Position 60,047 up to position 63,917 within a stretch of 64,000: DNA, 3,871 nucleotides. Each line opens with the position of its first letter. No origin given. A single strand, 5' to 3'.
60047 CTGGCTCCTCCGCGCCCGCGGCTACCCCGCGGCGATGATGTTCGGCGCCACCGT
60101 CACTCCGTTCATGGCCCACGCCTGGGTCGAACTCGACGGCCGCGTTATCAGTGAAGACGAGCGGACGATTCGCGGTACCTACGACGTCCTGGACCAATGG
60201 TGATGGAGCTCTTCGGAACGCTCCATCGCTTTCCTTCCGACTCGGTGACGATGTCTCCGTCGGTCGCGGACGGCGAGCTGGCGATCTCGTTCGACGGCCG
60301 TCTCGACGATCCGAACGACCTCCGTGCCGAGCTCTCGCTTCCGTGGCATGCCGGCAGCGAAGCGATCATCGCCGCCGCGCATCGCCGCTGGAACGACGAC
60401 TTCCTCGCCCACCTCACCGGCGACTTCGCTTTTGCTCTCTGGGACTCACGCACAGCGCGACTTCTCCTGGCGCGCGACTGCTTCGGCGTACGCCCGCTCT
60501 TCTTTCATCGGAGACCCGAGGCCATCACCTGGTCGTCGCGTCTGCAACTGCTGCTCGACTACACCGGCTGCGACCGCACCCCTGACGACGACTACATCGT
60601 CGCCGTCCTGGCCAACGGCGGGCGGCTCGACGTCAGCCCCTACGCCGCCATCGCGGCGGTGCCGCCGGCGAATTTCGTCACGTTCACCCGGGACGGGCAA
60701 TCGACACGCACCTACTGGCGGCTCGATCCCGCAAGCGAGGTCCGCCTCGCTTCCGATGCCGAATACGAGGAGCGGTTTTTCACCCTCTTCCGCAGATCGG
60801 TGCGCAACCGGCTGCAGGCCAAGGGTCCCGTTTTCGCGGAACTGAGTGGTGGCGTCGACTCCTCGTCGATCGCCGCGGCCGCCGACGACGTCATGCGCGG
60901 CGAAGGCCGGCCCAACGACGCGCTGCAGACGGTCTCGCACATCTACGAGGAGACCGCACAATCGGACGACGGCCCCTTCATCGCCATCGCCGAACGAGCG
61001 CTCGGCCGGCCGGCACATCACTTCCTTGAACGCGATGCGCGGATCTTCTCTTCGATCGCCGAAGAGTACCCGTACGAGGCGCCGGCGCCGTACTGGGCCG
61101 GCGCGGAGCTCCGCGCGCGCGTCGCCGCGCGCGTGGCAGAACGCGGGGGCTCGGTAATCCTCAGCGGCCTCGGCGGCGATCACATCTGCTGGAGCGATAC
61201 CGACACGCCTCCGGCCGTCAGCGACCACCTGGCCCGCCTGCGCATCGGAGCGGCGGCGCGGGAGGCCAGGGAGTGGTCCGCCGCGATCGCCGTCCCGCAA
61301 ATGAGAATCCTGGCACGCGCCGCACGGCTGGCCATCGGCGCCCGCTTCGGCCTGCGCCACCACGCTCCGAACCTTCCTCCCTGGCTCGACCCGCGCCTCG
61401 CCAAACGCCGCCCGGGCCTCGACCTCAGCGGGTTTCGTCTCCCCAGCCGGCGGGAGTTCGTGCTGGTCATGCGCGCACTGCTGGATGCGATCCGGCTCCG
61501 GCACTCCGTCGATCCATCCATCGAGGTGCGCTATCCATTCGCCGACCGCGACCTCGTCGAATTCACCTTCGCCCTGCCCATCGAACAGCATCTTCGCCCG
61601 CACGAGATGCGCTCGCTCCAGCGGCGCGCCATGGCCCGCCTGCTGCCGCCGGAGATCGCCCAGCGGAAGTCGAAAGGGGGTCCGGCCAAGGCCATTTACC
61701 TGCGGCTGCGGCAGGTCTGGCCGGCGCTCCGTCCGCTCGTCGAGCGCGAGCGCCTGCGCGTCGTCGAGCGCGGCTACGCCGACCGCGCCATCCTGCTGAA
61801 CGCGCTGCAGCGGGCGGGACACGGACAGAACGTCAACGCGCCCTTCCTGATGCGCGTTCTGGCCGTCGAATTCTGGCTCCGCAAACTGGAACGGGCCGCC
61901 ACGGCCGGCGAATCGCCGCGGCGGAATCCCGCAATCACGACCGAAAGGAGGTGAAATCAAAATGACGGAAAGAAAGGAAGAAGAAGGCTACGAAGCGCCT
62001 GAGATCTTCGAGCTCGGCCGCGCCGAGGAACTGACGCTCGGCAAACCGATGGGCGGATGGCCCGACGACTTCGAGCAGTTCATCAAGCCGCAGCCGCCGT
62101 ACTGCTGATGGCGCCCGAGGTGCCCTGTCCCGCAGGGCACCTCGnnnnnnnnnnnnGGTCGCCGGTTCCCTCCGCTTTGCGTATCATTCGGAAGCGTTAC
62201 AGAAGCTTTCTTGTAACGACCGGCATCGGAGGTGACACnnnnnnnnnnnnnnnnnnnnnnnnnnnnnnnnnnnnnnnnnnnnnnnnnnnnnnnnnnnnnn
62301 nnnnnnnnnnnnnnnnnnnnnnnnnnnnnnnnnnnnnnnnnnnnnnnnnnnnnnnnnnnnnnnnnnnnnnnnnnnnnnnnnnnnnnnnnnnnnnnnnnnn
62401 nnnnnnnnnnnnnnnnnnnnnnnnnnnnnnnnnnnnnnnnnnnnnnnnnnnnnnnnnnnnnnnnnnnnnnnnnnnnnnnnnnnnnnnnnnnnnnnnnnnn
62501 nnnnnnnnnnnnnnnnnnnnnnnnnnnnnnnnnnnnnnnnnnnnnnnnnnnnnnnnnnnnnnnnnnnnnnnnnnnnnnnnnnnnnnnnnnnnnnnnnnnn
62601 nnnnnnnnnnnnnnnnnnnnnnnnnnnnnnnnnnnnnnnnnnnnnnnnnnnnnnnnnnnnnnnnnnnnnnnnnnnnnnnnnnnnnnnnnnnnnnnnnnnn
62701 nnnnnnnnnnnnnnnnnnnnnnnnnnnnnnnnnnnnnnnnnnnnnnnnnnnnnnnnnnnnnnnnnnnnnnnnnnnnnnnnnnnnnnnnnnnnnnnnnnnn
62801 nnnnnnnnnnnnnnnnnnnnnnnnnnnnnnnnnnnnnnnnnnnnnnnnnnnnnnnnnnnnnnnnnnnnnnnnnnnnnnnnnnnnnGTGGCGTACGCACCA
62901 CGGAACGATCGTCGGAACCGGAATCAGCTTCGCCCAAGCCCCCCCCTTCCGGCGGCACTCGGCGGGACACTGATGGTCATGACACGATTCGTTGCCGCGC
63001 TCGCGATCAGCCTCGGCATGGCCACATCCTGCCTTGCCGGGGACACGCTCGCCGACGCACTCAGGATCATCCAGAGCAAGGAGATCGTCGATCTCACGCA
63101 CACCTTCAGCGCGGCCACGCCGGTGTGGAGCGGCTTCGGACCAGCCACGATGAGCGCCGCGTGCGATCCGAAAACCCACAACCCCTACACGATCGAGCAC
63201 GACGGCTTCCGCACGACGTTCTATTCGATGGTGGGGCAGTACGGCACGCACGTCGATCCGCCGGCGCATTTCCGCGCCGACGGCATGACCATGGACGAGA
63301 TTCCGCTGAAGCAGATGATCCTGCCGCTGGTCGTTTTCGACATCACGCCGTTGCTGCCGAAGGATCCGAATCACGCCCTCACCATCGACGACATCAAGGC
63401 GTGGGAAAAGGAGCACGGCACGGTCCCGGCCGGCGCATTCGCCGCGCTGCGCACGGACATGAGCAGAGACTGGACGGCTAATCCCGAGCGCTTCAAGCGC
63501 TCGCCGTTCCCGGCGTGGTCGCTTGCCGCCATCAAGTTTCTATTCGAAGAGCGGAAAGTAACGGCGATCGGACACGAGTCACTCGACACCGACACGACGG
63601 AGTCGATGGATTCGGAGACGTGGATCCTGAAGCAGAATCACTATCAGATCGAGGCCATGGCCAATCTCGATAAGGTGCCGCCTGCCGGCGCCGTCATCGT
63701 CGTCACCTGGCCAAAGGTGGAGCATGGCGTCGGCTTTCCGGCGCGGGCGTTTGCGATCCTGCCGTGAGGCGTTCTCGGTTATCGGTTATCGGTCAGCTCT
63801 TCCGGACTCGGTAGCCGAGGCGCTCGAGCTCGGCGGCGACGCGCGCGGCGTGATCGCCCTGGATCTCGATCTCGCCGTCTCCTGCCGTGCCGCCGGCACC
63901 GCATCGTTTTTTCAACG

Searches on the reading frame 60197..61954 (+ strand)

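Call 79: search_protein_families(library=pfam, proteins=[window:60197-61954:+], max_evalue=0.00001)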
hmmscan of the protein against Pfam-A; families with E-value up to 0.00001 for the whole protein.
window:60197-61954:+ (585 aa): 3 families
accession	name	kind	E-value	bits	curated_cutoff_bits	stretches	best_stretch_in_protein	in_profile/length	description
PF00733.27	Asn_synthase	-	9.6e-39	134.5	21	1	197-562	5-354/354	Asparagine synthase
PF13537.11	GATase_7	-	1.4e-19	70.8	25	1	23-120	17-122/123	Glutamine amidotransferase domain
PF13522.11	GATase_6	-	3.1e-14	53.5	27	1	23-114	34-129/130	Glutamine amidotransferase domain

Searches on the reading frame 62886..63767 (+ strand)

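Call 79: search_protein_families(library=pfam, proteins=[window:62886-63767:+], max_evalue=0.00001)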
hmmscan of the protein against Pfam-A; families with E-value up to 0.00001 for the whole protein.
window:62886-63767:+ (293 aa): 1 family
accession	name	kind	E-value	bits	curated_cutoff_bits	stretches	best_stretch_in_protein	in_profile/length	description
PF04199.19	Cyclase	-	5.2e-36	124.4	23.1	1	68-236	1-141/142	Putative cyclase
